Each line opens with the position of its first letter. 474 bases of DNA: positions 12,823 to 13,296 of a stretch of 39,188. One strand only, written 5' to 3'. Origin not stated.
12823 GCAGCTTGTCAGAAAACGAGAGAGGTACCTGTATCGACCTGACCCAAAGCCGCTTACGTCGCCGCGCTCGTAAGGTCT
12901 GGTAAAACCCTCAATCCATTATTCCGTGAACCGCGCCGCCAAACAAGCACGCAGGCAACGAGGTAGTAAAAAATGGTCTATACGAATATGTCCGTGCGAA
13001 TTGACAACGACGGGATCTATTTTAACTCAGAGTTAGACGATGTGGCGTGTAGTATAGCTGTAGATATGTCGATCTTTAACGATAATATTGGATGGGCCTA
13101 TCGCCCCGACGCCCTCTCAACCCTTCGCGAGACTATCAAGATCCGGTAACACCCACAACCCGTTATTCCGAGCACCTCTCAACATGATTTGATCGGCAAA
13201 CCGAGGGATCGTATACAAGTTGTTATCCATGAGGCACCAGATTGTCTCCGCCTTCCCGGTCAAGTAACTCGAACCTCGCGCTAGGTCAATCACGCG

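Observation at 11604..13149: Tandem array of nine translationally chained mini-ORFs (47-63 aa), all starting M-x-Y, that fall into two motif families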

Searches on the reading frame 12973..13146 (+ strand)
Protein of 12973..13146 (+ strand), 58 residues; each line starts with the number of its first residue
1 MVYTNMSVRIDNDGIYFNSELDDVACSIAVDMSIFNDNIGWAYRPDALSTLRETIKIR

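Call 14: find_encoding_contigs(protein=window:12973-13146:+, flank=10000, max_places=10)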
Protein window:12973-13146:+ (58 aa): 13 contigs read that carry it; 10 places shown.
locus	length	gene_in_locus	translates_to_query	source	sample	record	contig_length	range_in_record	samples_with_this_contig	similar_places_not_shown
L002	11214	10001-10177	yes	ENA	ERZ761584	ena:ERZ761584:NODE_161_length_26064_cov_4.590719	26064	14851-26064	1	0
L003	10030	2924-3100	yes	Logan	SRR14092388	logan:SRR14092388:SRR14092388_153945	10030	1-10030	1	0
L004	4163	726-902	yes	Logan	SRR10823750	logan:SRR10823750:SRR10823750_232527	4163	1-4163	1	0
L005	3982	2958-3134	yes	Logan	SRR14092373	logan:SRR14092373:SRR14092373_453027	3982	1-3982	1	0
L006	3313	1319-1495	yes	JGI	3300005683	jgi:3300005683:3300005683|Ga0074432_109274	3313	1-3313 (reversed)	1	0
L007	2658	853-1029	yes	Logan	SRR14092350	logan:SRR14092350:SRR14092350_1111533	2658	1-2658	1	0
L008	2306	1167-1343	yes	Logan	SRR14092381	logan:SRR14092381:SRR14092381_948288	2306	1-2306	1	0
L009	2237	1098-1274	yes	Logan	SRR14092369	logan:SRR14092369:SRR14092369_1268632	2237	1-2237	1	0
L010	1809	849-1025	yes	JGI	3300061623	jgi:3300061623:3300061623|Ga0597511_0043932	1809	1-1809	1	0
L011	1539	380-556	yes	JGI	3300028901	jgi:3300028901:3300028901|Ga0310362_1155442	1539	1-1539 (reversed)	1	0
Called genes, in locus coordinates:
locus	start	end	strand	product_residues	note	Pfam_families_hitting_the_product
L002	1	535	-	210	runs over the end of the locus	-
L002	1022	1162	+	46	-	-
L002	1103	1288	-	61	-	-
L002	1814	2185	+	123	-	PF01844:HNH, PF13395:HNH_4 (weak), PF14279:HNH_5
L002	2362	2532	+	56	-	-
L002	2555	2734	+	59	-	-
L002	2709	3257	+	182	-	-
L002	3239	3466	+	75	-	-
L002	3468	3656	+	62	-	-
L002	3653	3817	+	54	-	-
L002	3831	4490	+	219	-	-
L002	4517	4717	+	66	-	-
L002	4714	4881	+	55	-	-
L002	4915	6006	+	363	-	PF00004:AAA (weak), PF07724:AAA_2 (faint), PF07728:AAA_5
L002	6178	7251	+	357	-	PF13203:DUF2201_N (weak)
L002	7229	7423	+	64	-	-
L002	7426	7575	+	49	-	-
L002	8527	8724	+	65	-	-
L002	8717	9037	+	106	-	PF04542:Sigma70_r2 (weak)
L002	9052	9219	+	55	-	-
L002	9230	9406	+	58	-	-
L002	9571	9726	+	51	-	-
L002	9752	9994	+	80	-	-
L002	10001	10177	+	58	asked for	-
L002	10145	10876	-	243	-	PF13481:AAA_25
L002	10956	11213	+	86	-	?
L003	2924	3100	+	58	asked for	-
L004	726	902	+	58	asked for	-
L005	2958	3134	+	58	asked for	-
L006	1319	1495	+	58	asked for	-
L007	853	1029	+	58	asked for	-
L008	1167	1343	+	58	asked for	-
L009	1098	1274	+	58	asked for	-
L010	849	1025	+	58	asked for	-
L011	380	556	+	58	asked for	-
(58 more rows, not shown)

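Call 47: find_homologous_proteins(query=A3, max_evalue=1)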
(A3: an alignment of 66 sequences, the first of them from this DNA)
Query A3 (66 sequences) (58 aa, profile of the alignment): 21 proteins with E <= 1 among 79 candidates.
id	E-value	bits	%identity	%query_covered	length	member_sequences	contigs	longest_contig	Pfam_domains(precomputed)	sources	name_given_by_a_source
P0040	2.3e-6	46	-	-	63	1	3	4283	-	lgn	-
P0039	4.0e-6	45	91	100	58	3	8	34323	-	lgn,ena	-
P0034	4.6e-6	45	97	100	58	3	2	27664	-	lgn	-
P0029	1.6e-5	43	98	100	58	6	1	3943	-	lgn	-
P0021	2.9e-5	42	-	-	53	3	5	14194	-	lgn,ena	-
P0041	1.0e-4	40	-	-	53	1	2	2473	-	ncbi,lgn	-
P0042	1.1e-4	40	-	-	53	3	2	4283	-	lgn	-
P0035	1.2e-4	40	93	100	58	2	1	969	-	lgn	-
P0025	1.3e-4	40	-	-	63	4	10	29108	-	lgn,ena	-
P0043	2.0e-4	39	-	-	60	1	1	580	-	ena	-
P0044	2.2e-4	39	28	50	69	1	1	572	-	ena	-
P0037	7.7e-4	37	-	-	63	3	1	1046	-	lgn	-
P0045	2.7e-3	36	-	-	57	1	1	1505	-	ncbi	-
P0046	4.4e-3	35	33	45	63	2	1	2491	-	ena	-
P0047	1.1e-2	34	-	-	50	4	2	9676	-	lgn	-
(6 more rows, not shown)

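Call 54: predict_structure(alignment_id=A4)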
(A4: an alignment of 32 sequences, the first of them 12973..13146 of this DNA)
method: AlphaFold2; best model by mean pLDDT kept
length: 58 residues; sequences in the alignment: 32
mean_pLDDT: 68.3   pTM: 0.39
mean pLDDT of the five models: 68.3, 53.8, 49.1, 48.6, 47.8
residues with pLDDT >= 90: 0; 70-90: 26; 50-70: 32; < 50: 0
segments of 3 or more residues with pLDDT < 50: none
pLDDT, mean of each block of 10 residues (from residue 1): 68 71 65 75 68 62
secondary structure, 60 per line:
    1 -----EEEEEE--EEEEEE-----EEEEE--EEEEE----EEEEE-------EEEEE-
elements in order: E6-11 E14-19 E25-29 E32-36 E41-45 E53-57
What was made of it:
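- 12973..13149 (+): ORF9: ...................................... (58 aa). Its 3' end overlaps the convergent AAA_25 gene by 33 nt. It varies in presence between relatives. AF2 gives an all-beta model with pLDDT 68 (call 54).
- Closest known: WW domain. Different: More strands are predicted (call 54).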

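Call 56: search_protein_representatives(alignment_id=A4)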
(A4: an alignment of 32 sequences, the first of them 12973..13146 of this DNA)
Query: 32 sequences, 51 profile positions. Proteins with E-value up to 0.001 (for the whole library): 14; up to 1e-10: 2; up to 1e-30: 0. The best 14 are listed.
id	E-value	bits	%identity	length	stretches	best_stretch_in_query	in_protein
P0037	1.5e-12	64.0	-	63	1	1-48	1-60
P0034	1.9e-12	63.6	-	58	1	1-50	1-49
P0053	4.2e-09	52.9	-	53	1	1-44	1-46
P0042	1.7e-08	51.0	-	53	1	1-51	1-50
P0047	1.4e-07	48.0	-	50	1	1-51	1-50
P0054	4.1e-07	46.5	-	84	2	1-36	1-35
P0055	1.2e-06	45.0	-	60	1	1-47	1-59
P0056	3.0e-06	43.7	-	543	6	25-48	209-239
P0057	1.1e-05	41.9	-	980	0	-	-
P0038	2.0e-05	41.1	-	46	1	1-47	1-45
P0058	2.2e-05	40.9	-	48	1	1-38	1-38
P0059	2.1e-04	37.8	-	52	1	1-49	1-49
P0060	3.8e-04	37.0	-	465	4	24-45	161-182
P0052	7.2e-04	36.1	-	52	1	1-47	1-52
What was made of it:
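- HMMER over 1.84 billion representatives finds only this phage group (call 56).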

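Call 58: fold_search(model_id=the predicted structure, library=pdb)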
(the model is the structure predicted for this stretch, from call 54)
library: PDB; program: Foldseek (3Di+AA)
matches with E <= 10: 111; with E <= 0.001: 0
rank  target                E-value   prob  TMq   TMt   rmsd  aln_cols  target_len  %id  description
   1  4ki3_L                2.0e+00  0.14  0.36  0.13  11.1        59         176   14  1.70 Angstrom resolution crystal structure of outer-membrane lipoprotein carrier protein (lolA) from Yersinia pestis C (released 2013-05-15)
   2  5mu3_B                2.4e+00  0.08  0.27  0.12   8.8        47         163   19  Crystal structure of Ctf19-Mcm21 kinetochore assembly bound with Ctf19-Mcm21 binding motif of central kinetochore subu (released 2017-11-01)
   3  1xmm_A                2.5e+00  0.09  0.32  0.11   8.6        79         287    9  Structure of human Dcps bound to m7GDP (released 2005-03-22)
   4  3zxu_D                2.7e+00  0.14  0.33  0.12   7.3        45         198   16  Crystal structure of the Ctf19-Mcm21 kinetochore heterodimer from yeast (released 2012-03-14)
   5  4ki3_E                2.8e+00  0.16  0.36  0.14  10.5        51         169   10  1.70 Angstrom resolution crystal structure of outer-membrane lipoprotein carrier protein (lolA) from Yersinia pestis C (released 2013-05-15)
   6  1rl6                  3.0e+00  0.16  0.34  0.16   6.3        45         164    9  RIBOSOMAL PROTEIN L6 (released 1999-02-02)
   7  4ki3_B                3.0e+00  0.16  0.37  0.14  11.7        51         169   16  1.70 Angstrom resolution crystal structure of outer-membrane lipoprotein carrier protein (lolA) from Yersinia pestis C (released 2013-05-15)
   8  3zxu_B                3.0e+00  0.13  0.33  0.12   7.3        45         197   16  Crystal structure of the Ctf19-Mcm21 kinetochore heterodimer from yeast (released 2012-03-14)
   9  6cp9_H                3.2e+00  0.08  0.28  0.17   6.8        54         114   15  Contact-dependent growth inhibition toxin - immunity protein complex from Klebsiella pneumoniae 342 (released 2019-03-13)
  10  6vwl_E                3.4e+00  0.14  0.34  0.16   6.4        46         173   11  70S ribosome bound to HIV frameshifting stem-loop (FSS) and P/E tRNA (rotated conformation) (released 2020-06-03)
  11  5mu3_E                3.4e+00  0.11  0.32  0.14   6.8        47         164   15  Crystal structure of Ctf19-Mcm21 kinetochore assembly bound with Ctf19-Mcm21 binding motif of central kinetochore subu (released 2017-11-01)
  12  2obd_A                3.4e+00  0.08  0.26  0.05  10.9        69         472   10  Crystal Structure of Cholesteryl Ester Transfer Protein (released 2007-01-23)
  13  8znj_B                3.4e+00  0.04  0.19  0.08   7.0        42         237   19  Cryo-EM structure of a short prokaryotic Argonaute system from archaeon Suldolobus islandicus (released 2025-02-19)
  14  4nf9_B                3.6e+00  0.16  0.39  0.13   8.2        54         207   11  Structure of the Knl1/Nsl1 complex (released 2014-03-19)
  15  3p5j_C                3.6e+00  0.05  0.23  0.15   9.3        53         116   13  The structure of the human RNase H2 complex defines key interaction interfaces relevant to enzyme function and human d (released 2010-11-17)
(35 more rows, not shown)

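Call 60: search_solved_structures(query=A3, max_evalue=10, show_alignments=3)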
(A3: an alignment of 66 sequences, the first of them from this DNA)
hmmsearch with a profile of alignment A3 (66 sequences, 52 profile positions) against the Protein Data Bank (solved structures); distinct sequences matched with E-value up to 10: 0.
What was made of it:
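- On T7 Gp2-type RNA polymerase inhibitor: The PDB profile search gives 0 hits at E <= 10 (call 60).
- A PDB-wide profile search finds nothing at E <= 10 (call 60).
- Tried and rejected: The PDB sequence profile gave nothing (call 60).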

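Call 89: fold_search(model_id=the predicted structure, library=viral)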
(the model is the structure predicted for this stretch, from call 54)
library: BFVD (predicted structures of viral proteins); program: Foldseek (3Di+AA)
matches with E <= 10: 337; with E <= 0.001: 0
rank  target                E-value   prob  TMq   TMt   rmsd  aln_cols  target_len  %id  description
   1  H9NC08                5.0e-01  0.57  0.42  0.23   5.7        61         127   11  (no name in the UniProt tables at hand)
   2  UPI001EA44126         6.6e-01  0.25  0.36  0.12  11.4        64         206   12  (no name look-up for this kind of identifier)
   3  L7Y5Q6                8.8e-01  0.20  0.30  0.12   8.1        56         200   12  Uncharacterized protein [Megavirus lba]
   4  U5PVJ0                1.1e+00  0.28  0.42  0.17  10.3        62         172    8  Uncharacterized protein [Bacillus phage BigBertha]
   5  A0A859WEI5            1.3e+00  0.07  0.24  0.15   8.0        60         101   20  (no name in the UniProt tables at hand)
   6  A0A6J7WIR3            1.4e+00  0.18  0.31  0.07   9.7        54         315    6  Uncharacterized protein [uncultured Caudovirales phage]
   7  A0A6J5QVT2            1.4e+00  0.16  0.34  0.24   8.2        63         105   10  Uncharacterized protein [uncultured Caudovirales phage]
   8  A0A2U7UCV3            1.6e+00  0.12  0.30  0.10   9.8        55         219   11  Uncharacterized protein [Pandoravirus neocaledonia]
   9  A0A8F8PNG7            1.6e+00  0.11  0.31  0.18  11.2        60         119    2  Uncharacterized protein [Clandestinovirus]
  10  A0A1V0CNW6            1.7e+00  0.15  0.32  0.15   8.8        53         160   13  (no name in the UniProt tables at hand)
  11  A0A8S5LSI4            1.8e+00  0.25  0.38  0.47   7.3        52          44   17  Uncharacterized protein (Fragment) [Siphoviridae sp. ctMAv2]
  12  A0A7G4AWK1            1.8e+00  0.14  0.30  0.26  11.9        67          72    7  (no name in the UniProt tables at hand)
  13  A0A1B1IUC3            1.8e+00  0.04  0.21  0.16  10.7        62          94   16  (no name in the UniProt tables at hand)
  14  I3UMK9                1.9e+00  0.16  0.33  0.28   9.0        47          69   21  Uncharacterized protein [Colwellia phage 9A]
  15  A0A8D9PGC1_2          1.9e+00  0.16  0.34  0.03  11.5        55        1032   14  (no name in the UniProt tables at hand)
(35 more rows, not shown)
